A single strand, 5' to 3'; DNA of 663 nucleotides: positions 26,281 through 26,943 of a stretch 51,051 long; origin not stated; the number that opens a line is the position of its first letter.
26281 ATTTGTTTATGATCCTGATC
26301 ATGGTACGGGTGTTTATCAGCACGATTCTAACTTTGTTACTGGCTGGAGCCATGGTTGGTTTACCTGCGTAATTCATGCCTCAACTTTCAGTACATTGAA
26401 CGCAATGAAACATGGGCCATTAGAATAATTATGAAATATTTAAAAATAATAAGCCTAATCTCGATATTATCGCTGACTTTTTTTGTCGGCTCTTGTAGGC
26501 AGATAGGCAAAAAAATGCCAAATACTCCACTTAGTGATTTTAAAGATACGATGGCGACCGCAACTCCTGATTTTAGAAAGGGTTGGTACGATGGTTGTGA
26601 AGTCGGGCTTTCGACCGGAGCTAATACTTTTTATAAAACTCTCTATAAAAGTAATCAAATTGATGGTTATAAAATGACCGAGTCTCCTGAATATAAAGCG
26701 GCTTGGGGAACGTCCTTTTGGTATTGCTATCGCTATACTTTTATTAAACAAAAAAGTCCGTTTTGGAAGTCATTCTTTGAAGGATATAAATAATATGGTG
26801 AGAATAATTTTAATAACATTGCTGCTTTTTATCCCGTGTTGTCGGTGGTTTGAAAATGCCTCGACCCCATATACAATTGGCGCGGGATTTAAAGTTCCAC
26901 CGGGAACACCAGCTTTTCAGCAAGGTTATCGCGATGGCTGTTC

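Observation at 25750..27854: Tandem array of five translationally coupled paralogous lipoproteins with a duplicated aromatic-Gly-Cys motif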

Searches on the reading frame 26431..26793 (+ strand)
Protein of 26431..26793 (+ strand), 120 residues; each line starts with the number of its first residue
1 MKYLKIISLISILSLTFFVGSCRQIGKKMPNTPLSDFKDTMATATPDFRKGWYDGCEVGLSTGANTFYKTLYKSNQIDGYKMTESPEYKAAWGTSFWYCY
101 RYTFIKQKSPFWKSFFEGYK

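Call 3: search_protein_families(library=pfam, proteins=[window:26431-26793:+], max_evalue=1)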
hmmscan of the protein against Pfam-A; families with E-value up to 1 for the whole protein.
window:26431-26793:+ (120 aa): 0 families

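Call 4: search_protein_families(library=ncbifam, proteins=[window:26431-26793:+], max_evalue=1)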
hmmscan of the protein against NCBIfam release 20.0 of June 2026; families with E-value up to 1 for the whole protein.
window:26431-26793:+ (120 aa): 1 family
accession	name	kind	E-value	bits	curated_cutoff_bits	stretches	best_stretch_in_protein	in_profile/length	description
NF041939.2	LsoB_effector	equivalog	0.075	13.7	60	1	1-28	3-30/43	small effector protein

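Call 40: find_homologous_proteins(query=A4, max_evalue=0.01)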
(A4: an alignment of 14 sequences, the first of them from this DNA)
Query A4 (14 sequences) (120 aa, profile of the alignment): 221 proteins with E <= 0.01 among 1052 candidates; the best 120 are listed.
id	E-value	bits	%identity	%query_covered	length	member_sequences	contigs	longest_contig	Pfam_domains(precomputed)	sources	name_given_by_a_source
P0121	8.3e-51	189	58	97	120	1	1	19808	-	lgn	-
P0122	1.3e-50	188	51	85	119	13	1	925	-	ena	-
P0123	2.4e-50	188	51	100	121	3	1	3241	-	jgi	jgi:hypothetical protein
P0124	4.8e-50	187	53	99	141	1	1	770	-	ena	-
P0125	8.0e-50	186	54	85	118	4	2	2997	-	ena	-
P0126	1.7e-49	185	47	97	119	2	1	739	-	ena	-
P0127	2.3e-49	184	50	97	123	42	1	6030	-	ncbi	-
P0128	3.6e-49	184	50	94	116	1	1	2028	-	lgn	-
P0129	5.6e-49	183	47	98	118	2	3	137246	-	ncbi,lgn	-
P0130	1.1e-48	182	54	97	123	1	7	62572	-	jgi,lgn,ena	jgi:hypothetical protein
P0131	1.2e-48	182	45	97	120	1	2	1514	-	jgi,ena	jgi:hypothetical protein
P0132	1.2e-48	182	53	99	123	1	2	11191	-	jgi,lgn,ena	-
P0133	1.9e-48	181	57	78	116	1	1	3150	-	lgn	-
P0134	2.1e-48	181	55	90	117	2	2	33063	-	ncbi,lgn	-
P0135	2.5e-48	181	49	96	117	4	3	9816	-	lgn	-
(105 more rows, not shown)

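Call 43: search_protein_families(library=pfam, alignment_id=A5, max_evalue=10)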
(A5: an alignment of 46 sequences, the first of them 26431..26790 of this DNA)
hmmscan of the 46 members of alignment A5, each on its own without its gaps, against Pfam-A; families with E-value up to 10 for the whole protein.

A. member 1, window:26431-26790:+ (120 aa): 0 families

B. families by the number of members that match (of 46 scanned): 9 families
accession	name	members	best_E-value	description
PF08139.17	LPAM_1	7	0.011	Prokaryotic membrane lipoprotein lipid attachment site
PF01447.24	Peptidase_M4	6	0.037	Thermolysin metallopeptidase, catalytic domain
PF09716.15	ETRAMP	2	0.015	Malarial early transcribed membrane protein (ETRAMP)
PF22170.1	AnkX_ins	1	0.038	Phosphocholine transferase AnkX insertion domain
PF09710.15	Trep_dent_lipo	1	0.048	Treponema clustered lipoprotein (Trep_dent_lipo)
PF00520.37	Ion_trans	1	0.075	Ion transport protein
PF20363.3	DUF6658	1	0.14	Family of unknown function (DUF6658)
PF13978.11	DUF4223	1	0.19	Protein of unknown function (DUF4223)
PF12399.14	BCA_ABC_TP_C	1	0.2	Branched-chain amino acid ATP-binding cassette transporter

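Call 44: search_solved_structures(query=A5, max_evalue=10)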
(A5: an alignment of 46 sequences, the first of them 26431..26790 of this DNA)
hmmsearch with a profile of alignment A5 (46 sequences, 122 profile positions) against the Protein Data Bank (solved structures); distinct sequences matched with E-value up to 10: 0.

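Call 48: predict_structure(alignment_id=A5)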
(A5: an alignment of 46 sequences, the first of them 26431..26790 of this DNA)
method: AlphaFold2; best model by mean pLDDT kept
length: 120 residues; sequences in the alignment: 46
mean_pLDDT: 87.2   pTM: 0.73
mean pLDDT of the five models: 87.2, 84.5, 83.4, 80.9, 77.6
residues with pLDDT >= 90: 60; 70-90: 55; 50-70: 5; < 50: 0
segments of 3 or more residues with pLDDT < 50: none
pLDDT, mean of each block of 10 residues (from residue 1): 89 89 76 84 94 94 85 90 95 96 88 67
secondary structure, 60 per line:
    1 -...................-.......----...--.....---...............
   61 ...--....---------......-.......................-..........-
elements in order: H2-20 H22-28 H38-42 H46-63 H66-69 H79-84 H86-108 H110-119

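Call 51: fold_search(model_id=the predicted structure, library=pdb)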
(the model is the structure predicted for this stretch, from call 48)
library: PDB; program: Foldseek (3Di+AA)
matches with E <= 10: 16; with E <= 0.001: 0
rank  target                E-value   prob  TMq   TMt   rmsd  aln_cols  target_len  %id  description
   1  3dhz_A                2.8e+00  0.06  0.19  0.09  13.3       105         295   12  Apo (iron free) structure of C. ammoniagenes R2 protein (released 2008-07-01)
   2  3n38                  3.3e+00  0.06  0.19  0.09  13.5       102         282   15  Ribonucleotide Reductase NrdF from Escherichia coli Soaked with Ferrous Ions (released 2010-08-18)
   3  1kgn_A                3.3e+00  0.03  0.17  0.09  13.9       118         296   12  R2F from Corynebacterium Ammoniagenes in its oxidised, Fe containing, form (released 2001-12-21)
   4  6tqz_B                4.6e+00  0.04  0.20  0.10  13.1       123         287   12  Crystal structure of ribonucleotide reductase NrdF L61G variant from Bacillus anthracis aerobically soaked with Fe(II) (released 2020-04-15)
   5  4n83_G                4.6e+00  0.03  0.16  0.09  13.4       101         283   13  X-ray crystal structure of Streptococcus sanguinis dimanganese(II)-NrdF (released 2014-01-08)
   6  6tqz_A                4.8e+00  0.04  0.20  0.09  12.8       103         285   11  Crystal structure of ribonucleotide reductase NrdF L61G variant from Bacillus anthracis aerobically soaked with Fe(II) (released 2020-04-15)
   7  6qo5_B                5.4e+00  0.04  0.20  0.09  13.4       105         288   10  Crystal structure of apo (metal-free) ribonucleotide reductase NrdF from Bacillus anthracis (released 2019-08-21)
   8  8j4x_D                6.0e+00  0.03  0.18  0.09  13.6       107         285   16  Structure of Mycobacterium tuberculosis NrdF2:NrdIcomplex (oxidised) determined at 3 angstrom resolution (released 2024-10-09)
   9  4bmq_A                6.0e+00  0.03  0.19  0.10  13.1       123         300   12  Crystal Structure of Ribonucleotide Reductase apo-NrdF from Bacillus cereus (space group C2) (released 2014-03-19)
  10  6tqy_B                6.6e+00  0.03  0.20  0.10  13.1       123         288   12  Crystal structure of ribonucleotide reductase NrdF L61G variant from Bacillus anthracis anaerobically soaked with Fe(I (released 2020-04-15)
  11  5maw_E                7.0e+00  0.06  0.23  0.24   9.8        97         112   23  Crystal structure of the flagellin-FliS complex from Bacillus subtilis (released 2017-12-20)
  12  1uzr_A                7.4e+00  0.03  0.19  0.09  13.5       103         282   14  Crystal Structure of the Class Ib Ribonucleotide Reductase R2F-2 subunit from Mycobacterium tuberculosis (released 2004-07-08)
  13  6tqx_A                8.2e+00  0.02  0.20  0.10  13.1       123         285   12  Crystal structure of apo (metal-free) ribonucleotide reductase NrdF L61G variant from Bacillus anthracis (released 2020-04-15)
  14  6tqv_B                9.1e+00  0.02  0.19  0.10  13.1       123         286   12  Crystal structure of ribonucleotide reductase NrdF from Bacillus anthracis aerobically soaked with Fe(II) and Mn(II) i (released 2020-04-15)
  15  3wwt_B                9.6e+00  0.03  0.21  0.23  12.6        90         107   16  Crystal Structure of the Y3:STAT1ND complex (released 2015-07-01)
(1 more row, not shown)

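Call 57: fold_search(model_id=the predicted structure, library=viral)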
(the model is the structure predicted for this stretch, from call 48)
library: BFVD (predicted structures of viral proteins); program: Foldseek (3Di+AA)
matches with E <= 10: 17; with E <= 0.001: 0
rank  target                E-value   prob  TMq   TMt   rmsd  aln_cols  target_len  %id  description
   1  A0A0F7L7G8            2.1e+00  0.10  0.27  0.20  15.7       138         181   12  Uncharacterized protein [uncultured marine virus]
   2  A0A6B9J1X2            5.8e+00  0.06  0.24  0.27  16.1        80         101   12  Lipoprotein [Vibrio phage NF]
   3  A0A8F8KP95            6.1e+00  0.04  0.18  0.22  11.4        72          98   18  Uncharacterized protein [Clandestinovirus]
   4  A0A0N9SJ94            6.5e+00  0.07  0.25  0.19   7.9        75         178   15  Putative small terminase [Pseudomonas phage POR1]
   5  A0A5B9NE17            6.8e+00  0.04  0.23  0.07  13.5       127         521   12  Uncharacterized protein [Aeromonas phage 4_4572]
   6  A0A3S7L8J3            6.8e+00  0.02  0.21  0.15  17.6       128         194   14  Uncharacterized protein [Xanthomonas phage XcP1]
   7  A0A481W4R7            7.2e+00  0.04  0.25  0.21  10.5       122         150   11  Uncharacterized protein [Pseudomonas phage Psa21]
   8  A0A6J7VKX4            7.2e+00  0.03  0.20  0.09  17.6       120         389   11  Uncharacterized protein [uncultured Caudovirales phage]
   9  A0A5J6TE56            7.6e+00  0.06  0.28  0.22   8.4        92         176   15  (no name in the UniProt tables at hand)
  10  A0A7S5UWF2            8.4e+00  0.09  0.31  0.45   5.2        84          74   12  (no name in the UniProt tables at hand)
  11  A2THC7                8.4e+00  0.03  0.23  0.24   7.2        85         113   16  RNA dependent RNA polymerase (Fragment) [Olive mild mosaic virus]
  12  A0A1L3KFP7            8.4e+00  0.02  0.18  0.05  14.4        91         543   12  (no name in the UniProt tables at hand)
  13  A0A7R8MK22            8.9e+00  0.06  0.28  0.26   6.9        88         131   16  Uncharacterized protein [Klebsiella phage vB_KvM-Eowyn]
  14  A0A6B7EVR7            8.9e+00  0.02  0.21  0.15  11.6        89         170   11  (no name in the UniProt tables at hand)
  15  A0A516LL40            8.9e+00  0.02  0.19  0.05  18.8       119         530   11  (no name in the UniProt tables at hand)
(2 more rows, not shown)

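Call 62: search_protein_representatives(alignment_id=A5)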
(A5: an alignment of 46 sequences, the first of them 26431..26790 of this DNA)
Query: 46 sequences, 122 profile positions. Proteins with E-value up to 0.001 (for the whole library): 237; up to 1e-10: 38; up to 1e-30: 10. The best 150 are listed.
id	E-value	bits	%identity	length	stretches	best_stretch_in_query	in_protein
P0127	1.6e-56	205.7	-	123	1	2-122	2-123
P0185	1.4e-50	186.5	-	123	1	4-122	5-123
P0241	7.1e-41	155.2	-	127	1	5-122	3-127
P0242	1.1e-37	144.8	-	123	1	15-107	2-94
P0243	2.0e-37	144.0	-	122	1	8-122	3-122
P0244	2.8e-35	137.1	-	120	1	4-121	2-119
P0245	4.5e-35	136.4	-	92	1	44-122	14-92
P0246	1.6e-34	134.6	-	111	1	15-102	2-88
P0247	2.6e-34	134.0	-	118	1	9-120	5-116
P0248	5.4e-33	129.7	-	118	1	10-122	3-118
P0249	2.4e-29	117.9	-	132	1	32-122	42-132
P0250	2.2e-27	111.6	-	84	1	35-99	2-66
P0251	4.5e-25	104.1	-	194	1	7-89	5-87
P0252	1.7e-24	102.3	-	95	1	2-94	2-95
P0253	6.7e-24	100.4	-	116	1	9-104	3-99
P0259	1.6e-13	66.9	-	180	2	28-107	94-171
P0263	1.9e-12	63.4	-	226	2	30-104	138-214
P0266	3.6e-12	62.5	-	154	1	9-105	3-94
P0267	6.3e-12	61.7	-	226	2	12-106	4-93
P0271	3.7e-11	59.2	-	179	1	8-120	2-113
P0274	6.4e-11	58.5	-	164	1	4-107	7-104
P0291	1.6e-09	54.0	-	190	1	11-106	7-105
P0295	2.5e-09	53.3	-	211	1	11-106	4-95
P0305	8.3e-09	51.6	-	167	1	31-103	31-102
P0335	1.8e-07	47.3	-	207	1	6-104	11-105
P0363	1.2e-06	44.7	-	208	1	6-106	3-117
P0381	2.8e-06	43.5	-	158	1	46-112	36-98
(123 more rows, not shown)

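Call 65: search_protein_families(library=pfam, alignment_id=A6, max_evalue=1)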
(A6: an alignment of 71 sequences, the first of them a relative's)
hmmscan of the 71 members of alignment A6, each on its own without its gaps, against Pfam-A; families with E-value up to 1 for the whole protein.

A. member 1, P0258 (159 aa): 0 families

B. families by the number of members that match (of 71 scanned): 15 families
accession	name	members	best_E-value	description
PF08139.17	LPAM_1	4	0.024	Prokaryotic membrane lipoprotein lipid attachment site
PF20487.3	DUF6726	2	0.045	Family of unknown function (DUF6726)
PF03567.20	Sulfotransfer_2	1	0.021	Sulfotransferase family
PF00835.24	SNAP-25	1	0.043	SNAP-25 family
PF02537.21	CRCB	1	0.045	CrcB-like protein, Camphor Resistance (CrcB)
PF13315.11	DUF4085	1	0.069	Protein of unknown function (DUF4085)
PF25031.1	SBSPON_C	1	0.083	SBSPON-like, C-terminal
PF18907.5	DUF5662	1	0.11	Family of unknown function (DUF5662)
PF23503.1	Microp_apicomplexa_5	1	0.11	Apicomplexa small protein domain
PF22872.1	DUF7018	1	0.12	Domain of unknown function (DUF7018)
PF14610.12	Psg1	1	0.14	Ykl077w/Psg1 (Pma1 Stabilization in Golgi)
PF18392.6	CSN7a_helixI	1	0.18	COP9 signalosome complex subunit 7a helix I domain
PF09811.14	Yae1_N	1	0.33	Essential protein Yae1, N terminal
PF13627.12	LptM_cons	1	0.33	LPS-assembly lipoprotein LptM, conserved region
PF05752.16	Calici_MSP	1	0.36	Calicivirus minor structural protein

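Call 66: search_protein_families(library=ncbifam, alignment_id=A6, max_evalue=1)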
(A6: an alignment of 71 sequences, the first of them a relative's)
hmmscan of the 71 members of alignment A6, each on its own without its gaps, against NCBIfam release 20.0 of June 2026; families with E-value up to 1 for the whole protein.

A. member 1, P0258 (159 aa): 0 families

B. families by the number of members that match (of 71 scanned): 22 families
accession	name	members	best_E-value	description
NF047847.2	SS_mature_LptM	3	0.0035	LPS translocon maturation chaperone LptM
NF041529.1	LvhB7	2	0.026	T4SS-associated protein LvhB7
NF038104.1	lipo_NF038104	2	0.22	NF038104 family lipoprotein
NF038029.1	LP_plasma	1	0.0027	lipoprotein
NF041074.2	quin_ox_SoxA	1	0.0036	proton pump complex quinol oxidase subunit SoxA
NF000429.2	blaOXA-63_like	1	0.0058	OXA-63 family oxacillin-hydrolyzing class D beta-lactamase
NF007470.1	PRK10051.1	1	0.01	curli major subunit CsgA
TIGR03889.1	nitrile_acc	1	0.02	nitrile hydratase accessory protein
NF010433.1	PRK13859.1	1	0.05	type IV secretion system lipoprotein VirB7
NF038261.1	rhodoquin_RquA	1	0.056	rhodoquinone biosynthesis methyltransferase RquA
NF009336.0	PRK12696.1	1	0.064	flagellar basal body L-ring protein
NF038224.1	OmpA_like_CmpA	1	0.068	C-OmpA-like family protein CmpA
TIGR02843.1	CyoB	1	0.083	cytochrome o ubiquinol oxidase subunit I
NF007830.1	PRK10540.1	1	0.086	osmotically-inducible lipoprotein OsmB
NF047972.1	lamb_exclu_cor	1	0.11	phage exclusion lipoprotein Cor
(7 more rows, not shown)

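Call 67: find_homologous_proteins(query=A6, max_evalue=0.001)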
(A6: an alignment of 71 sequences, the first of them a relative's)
Query A6 (71 sequences) (159 aa, profile of the alignment): 27 proteins with E <= 0.001 among 1505 candidates.
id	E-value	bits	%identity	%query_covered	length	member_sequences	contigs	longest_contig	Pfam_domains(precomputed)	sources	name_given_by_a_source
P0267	2.3e-45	172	30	64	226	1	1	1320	-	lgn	-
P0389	1.0e-44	170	28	91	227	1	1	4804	-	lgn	-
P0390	1.8e-42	163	31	47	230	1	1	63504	-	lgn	-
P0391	1.6e-41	160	33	36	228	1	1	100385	-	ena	-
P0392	1.2e-38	150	29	60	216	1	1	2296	-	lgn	-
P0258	1.6e-30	124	100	100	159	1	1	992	-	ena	-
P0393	2.2e-30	123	44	38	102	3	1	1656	-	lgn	-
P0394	2.3e-28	117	29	67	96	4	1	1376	-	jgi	-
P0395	2.4e-27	114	35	62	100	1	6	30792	-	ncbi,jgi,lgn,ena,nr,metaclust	ncbi:MAG: hypothetical protein COV36_03240 [Alphaproteobacteria bacterium CG11_big_fil_rev_8_21_14_0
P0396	3.4e-27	113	54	92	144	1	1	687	-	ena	-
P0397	6.2e-27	112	31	60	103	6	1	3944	-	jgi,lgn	jgi:hypothetical protein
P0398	2.7e-26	110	31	67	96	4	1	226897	-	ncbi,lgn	-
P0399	3.4e-26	110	49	84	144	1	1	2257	-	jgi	jgi:hypothetical protein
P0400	4.1e-26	110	51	84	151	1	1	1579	-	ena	-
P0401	4.6e-26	109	53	74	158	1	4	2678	-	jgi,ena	-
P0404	4.0e-25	106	37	43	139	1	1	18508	-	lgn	-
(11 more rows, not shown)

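Call 68: find_encoding_contigs(protein=P0398, flank=6000, max_places=2)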
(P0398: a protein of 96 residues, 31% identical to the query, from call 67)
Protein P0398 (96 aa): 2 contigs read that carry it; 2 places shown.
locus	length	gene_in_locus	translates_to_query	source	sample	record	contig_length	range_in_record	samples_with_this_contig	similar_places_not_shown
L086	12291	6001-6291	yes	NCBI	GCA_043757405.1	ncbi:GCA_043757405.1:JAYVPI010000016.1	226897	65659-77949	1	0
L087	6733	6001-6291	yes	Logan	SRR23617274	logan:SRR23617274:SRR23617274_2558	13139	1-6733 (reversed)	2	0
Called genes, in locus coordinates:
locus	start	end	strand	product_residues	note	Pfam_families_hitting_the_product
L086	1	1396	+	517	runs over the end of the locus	PF00437:T2SSE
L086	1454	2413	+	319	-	PF00482:T2SSF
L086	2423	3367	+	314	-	PF00482:T2SSF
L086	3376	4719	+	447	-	PF02696:SelO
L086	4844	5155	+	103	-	-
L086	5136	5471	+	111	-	-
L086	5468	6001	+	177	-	-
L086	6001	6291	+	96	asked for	-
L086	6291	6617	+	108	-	-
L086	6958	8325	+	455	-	PF11739:YdbH-like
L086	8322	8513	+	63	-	-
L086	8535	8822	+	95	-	PF07027:DUF1318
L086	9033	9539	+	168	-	-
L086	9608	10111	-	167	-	-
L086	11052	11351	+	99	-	-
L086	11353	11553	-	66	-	-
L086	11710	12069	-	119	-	PF01475:FUR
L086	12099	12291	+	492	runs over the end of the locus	-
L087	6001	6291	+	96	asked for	-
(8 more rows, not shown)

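Call 69: find_encoding_contigs(protein=P0391, flank=6000, max_places=2)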
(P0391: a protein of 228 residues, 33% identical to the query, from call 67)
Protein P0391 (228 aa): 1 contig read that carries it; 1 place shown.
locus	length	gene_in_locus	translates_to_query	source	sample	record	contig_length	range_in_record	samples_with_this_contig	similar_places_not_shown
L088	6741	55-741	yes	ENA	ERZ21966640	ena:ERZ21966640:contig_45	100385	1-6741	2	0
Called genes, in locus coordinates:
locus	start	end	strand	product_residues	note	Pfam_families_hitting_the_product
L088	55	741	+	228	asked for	-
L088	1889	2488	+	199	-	-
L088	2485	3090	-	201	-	PF00440:TetR_N, PF16925:TetR_C_13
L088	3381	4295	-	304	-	PF01546:Peptidase_M20, PF07687:M20_dimer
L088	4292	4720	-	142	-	PF01546:Peptidase_M20 (weak)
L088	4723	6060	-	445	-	PF04996:AstB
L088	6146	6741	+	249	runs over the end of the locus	-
